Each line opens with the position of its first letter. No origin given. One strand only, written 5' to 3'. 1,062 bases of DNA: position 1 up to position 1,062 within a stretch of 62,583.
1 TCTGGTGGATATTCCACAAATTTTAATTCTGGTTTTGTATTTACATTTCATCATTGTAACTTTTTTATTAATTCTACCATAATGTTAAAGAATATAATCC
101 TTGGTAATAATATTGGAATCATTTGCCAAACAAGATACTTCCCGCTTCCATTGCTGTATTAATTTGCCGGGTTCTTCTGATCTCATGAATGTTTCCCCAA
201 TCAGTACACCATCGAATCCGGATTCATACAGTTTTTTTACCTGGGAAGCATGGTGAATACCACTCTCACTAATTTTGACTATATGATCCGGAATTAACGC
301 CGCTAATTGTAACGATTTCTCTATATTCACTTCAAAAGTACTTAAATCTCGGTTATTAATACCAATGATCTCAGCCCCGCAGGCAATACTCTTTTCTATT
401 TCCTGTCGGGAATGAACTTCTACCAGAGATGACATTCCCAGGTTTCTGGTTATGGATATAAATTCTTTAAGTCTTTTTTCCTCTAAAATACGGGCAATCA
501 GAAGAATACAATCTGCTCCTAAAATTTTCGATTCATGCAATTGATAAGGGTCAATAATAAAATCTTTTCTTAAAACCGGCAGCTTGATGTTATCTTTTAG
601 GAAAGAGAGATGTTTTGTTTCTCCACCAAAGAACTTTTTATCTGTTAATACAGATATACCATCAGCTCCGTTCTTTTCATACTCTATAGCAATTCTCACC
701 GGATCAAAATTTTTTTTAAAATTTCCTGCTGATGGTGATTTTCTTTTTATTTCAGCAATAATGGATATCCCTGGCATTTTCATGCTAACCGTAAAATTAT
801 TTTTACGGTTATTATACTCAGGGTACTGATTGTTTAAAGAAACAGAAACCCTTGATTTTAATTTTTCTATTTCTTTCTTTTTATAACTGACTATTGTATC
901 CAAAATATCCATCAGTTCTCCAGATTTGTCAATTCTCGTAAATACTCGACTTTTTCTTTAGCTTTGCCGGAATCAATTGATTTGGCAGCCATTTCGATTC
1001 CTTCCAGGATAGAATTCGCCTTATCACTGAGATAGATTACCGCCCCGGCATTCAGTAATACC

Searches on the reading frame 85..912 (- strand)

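Call 65: search_protein_families(library=pfam, proteins=[window:85-912:-], max_evalue=0.001)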
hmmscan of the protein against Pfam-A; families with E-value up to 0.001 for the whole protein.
window:85-912:- (275 aa): 1 family
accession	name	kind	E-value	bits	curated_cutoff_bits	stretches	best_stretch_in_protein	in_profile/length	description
PF00218.27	IGPS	-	1e-79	267.8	27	1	4-253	1-252/254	Indole-3-glycerol phosphate synthase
